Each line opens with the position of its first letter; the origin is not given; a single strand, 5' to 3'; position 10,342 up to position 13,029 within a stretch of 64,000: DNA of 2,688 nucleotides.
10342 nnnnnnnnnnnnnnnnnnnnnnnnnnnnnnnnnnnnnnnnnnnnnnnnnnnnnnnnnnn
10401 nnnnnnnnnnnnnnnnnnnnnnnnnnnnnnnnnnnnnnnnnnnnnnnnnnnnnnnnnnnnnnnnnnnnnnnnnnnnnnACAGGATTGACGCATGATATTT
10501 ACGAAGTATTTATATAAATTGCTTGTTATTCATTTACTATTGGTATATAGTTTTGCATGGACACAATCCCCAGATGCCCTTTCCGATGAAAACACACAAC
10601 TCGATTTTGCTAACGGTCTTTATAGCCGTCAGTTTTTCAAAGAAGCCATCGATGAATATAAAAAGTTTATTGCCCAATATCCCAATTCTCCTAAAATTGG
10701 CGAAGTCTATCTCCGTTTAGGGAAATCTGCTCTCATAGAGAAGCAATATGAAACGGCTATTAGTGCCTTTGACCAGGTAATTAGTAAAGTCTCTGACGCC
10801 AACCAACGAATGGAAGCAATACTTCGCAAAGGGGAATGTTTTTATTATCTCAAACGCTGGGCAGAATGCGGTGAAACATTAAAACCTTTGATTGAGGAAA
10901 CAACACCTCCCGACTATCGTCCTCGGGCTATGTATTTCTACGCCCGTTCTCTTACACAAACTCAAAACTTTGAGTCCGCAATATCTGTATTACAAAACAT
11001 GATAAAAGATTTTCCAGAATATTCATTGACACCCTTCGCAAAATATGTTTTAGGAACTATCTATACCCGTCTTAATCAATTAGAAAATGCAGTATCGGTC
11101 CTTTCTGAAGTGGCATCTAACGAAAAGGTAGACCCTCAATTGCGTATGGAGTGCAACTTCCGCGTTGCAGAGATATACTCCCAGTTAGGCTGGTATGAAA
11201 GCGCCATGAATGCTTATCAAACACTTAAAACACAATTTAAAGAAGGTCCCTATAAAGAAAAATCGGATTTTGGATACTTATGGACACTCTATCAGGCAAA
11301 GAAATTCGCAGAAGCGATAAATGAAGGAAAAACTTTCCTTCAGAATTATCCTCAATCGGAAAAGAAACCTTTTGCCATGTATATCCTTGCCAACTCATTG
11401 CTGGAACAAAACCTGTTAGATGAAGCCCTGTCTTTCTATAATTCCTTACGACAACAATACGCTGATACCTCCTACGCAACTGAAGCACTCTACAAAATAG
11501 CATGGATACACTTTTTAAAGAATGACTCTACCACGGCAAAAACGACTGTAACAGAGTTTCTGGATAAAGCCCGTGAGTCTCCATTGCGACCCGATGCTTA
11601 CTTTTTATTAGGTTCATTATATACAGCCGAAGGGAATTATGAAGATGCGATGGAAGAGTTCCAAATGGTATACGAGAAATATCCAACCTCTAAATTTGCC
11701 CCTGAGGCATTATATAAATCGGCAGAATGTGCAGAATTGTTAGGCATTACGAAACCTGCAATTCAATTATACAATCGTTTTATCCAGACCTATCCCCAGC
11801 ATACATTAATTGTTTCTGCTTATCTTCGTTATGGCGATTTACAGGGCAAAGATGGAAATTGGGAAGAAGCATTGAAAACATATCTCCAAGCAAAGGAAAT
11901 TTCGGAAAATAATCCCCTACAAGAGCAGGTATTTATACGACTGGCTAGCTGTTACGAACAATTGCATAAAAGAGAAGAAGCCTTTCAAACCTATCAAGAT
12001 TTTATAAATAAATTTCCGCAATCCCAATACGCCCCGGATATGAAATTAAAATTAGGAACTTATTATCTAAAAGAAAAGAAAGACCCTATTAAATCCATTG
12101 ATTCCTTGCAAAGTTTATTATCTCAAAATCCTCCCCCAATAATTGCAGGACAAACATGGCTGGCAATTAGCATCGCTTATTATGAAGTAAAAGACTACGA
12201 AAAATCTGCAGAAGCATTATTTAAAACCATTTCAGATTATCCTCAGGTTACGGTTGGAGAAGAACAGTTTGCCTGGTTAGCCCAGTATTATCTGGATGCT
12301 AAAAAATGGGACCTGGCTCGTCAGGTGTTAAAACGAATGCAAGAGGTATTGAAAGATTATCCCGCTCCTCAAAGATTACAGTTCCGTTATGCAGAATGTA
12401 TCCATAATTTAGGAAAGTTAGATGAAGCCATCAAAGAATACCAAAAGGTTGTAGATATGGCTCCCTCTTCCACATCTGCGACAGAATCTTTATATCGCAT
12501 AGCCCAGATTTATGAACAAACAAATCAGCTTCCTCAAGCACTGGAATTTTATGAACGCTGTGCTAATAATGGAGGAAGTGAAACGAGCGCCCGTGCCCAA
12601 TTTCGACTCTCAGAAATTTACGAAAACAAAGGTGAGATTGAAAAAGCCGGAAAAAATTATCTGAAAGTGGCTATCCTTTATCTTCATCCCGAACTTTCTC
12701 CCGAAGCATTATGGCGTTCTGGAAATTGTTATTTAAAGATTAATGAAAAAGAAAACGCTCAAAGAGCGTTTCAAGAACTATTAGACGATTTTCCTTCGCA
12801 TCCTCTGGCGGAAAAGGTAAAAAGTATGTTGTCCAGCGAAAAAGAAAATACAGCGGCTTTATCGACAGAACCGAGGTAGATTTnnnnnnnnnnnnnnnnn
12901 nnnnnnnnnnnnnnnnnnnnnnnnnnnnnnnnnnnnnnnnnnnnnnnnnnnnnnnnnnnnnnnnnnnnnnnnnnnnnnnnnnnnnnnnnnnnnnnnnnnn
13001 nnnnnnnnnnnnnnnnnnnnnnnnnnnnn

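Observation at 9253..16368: ExbB-ExbD motor operon with a giant TPR protein, a TonB-like anchored VWA-domain protein and a translationally coupled GHMP sugar kinase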

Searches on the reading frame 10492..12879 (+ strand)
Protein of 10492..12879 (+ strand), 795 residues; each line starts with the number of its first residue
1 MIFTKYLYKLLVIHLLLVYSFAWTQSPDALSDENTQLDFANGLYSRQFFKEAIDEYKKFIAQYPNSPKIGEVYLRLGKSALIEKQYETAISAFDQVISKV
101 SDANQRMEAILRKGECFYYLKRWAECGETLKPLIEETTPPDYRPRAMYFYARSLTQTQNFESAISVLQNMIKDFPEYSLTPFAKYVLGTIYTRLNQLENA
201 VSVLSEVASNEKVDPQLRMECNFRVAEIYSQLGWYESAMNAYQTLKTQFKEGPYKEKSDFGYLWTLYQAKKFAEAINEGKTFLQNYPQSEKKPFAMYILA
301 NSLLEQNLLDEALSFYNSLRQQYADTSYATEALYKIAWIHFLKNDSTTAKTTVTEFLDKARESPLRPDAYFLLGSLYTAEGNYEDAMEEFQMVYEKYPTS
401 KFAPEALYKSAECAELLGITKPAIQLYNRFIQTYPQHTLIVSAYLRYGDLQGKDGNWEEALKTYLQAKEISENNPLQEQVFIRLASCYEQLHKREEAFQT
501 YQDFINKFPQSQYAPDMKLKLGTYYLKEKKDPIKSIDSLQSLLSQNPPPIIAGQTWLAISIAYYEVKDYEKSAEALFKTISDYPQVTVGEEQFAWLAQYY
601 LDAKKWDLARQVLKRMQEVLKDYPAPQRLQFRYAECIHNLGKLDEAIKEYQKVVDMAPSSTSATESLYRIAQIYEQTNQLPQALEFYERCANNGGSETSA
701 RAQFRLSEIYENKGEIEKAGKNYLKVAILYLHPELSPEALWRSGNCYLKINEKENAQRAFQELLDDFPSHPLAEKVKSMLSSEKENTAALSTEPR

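Call 4: search_protein_families(library=pfam, proteins=[window:10492-12879:+], max_evalue=0.01)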
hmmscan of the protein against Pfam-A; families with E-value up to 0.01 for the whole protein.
window:10492-12879:+ (795 aa): 40 families (the best 25 are shown)
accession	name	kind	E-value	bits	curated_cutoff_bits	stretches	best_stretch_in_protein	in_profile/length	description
PF13174.12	TPR_6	-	1.3e-66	217.2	26.3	4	405-436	1-32/33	Tetratricopeptide repeat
PF07719.23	TPR_2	-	9.5e-47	153.7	27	1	367-399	1-33/34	Tetratricopeptide repeat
PF13428.12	TPR_14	-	5.7e-42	138.3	23.5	0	367-400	1-34/44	Tetratricopeptide repeat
PF13432.12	TPR_16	-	1.2e-41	141.1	32.7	3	336-400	3-64/65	Tetratricopeptide repeat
PF14559.12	TPR_19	-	7.6e-38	129.1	25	3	601-659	2-57/68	Tetratricopeptide repeat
PF13181.12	TPR_8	-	7.1e-34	113.5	25.7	1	368-391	2-25/34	Tetratricopeptide repeat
PF13424.12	TPR_12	-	1e-31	109.4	30.1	2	631-690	7-71/77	Tetratricopeptide repeat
PF13525.12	YfiO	-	2.9e-28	99.5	25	3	379-521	17-133/203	Outer membrane lipoprotein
PF00515.34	TPR_1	-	5.1e-24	83.5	27.8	2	665-690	2-27/34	Tetratricopeptide repeat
PF12895.13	ANAPC3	-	1.5e-22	80.1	27.2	2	84-169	3-81/82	Anaphase-promoting complex, cyclosome, subunit 3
PF09976.15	TPR_21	-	8.3e-22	78.3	25.5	1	317-393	63-139/193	Tetratricopeptide repeat-like domain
PF13512.12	TPR_18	-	1.4e-16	61.4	21.9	2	211-333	2-122/145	Tetratricopeptide repeat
PF13176.12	TPR_7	-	1.6e-14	53.1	27.9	0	666-690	1-25/36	Tetratricopeptide repeat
PF25058.1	ARM_TT21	-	1.1e-13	51.9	27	0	466-547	32-125/155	Tetratricopeptide repeat protein 21 ARM repeat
PF13431.12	TPR_17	-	8.6e-13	47.9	24.4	0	364-387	10-33/34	Tetratricopeptide repeat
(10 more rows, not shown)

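Call 6: search_protein_families(library=ncbifam, proteins=[window:10492-12879:+], max_evalue=0.001)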
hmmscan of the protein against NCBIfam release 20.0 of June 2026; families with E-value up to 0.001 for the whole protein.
window:10492-12879:+ (795 aa): 25 families
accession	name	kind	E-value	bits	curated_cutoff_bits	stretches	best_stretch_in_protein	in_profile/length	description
TIGR02795.1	tol_pal_ybgF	equivalog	1.5e-89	296.6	90.1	8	344-427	16-99/119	tol-pal system protein YbgF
TIGR03302.1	OM_YfiO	subfamily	5.6e-52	176.6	81.4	5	379-521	45-158/239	outer membrane protein assembly factor BamD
NF052312.1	T9SS_PorW_SprE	equivalog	6.1e-43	147.5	250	4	49-256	76-290/716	type IX secretion system periplasmic lipoprotein PorW/SprE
NF008068.0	PRK10803.1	equivalog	2.2e-32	113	383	2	266-352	152-239/263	cell division protein CpoB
NF040959.1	MamA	equivalog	7.9e-32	110.4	200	3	555-690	73-199/204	magnetosome protein MamA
TIGR02917.1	PEP_TPR_lipo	equivalog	4.6e-30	104.2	312.2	2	363-726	461-796/899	XrtA/PEP-CTERM system TPR-repeat protein PrsT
NF008757.0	PRK11788.1-5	equivalog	4.1e-21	75.6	363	0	441-563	214-328/388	lipopolysaccharide assembly protein LapB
TIGR02552.1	LcrH_SycD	equivalog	2.3e-20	72.7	104.8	1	699-781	51-134/136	SycD/LcrH family type III secretion system chaperone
NF033920.0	C39_PA2778_fam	equivalog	1.9e-15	57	150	0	401-500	153-246/255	PA2778 family cysteine peptidase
NF047507.1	TPR_BatC_Lepto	exception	3.3e-15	56.2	175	0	623-690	54-122/214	TPR repeat-containing protein BatC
NF052415.1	T3SS_chap_SctY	equivalog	8.5e-12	45.5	70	0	295-389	8-99/106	type III secretion apparatus assembly chaperone SctY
NF053607.1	CHU_0125_OmpA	equivalog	1e-10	40.8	620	1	637-727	29-114/639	CHU_0125 family OmpA-like outer membrane integrity protein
NF033762.1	social_mot_Tgl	equivalog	3.8e-10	39.5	225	1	613-728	51-163/252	social motility TPR repeat lipoprotein Tgl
NF053852.1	vesicle_Bd0635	exception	4e-10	39.7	250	0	644-709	155-221/223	CpoB-like predatory vesicle lipoprotein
NF040561.1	PrimPol_Msp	equivalog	6.3e-10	38.2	200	1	605-714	6-99/515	CRISPR-associated primase-polymerase type A1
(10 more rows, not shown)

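Call 81: search_protein_families(library=padloc, proteins=[window:10492-12879:+], max_evalue=0.001)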
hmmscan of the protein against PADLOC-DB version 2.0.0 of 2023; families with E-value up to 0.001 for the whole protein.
window:10492-12879:+ (795 aa): 0 families
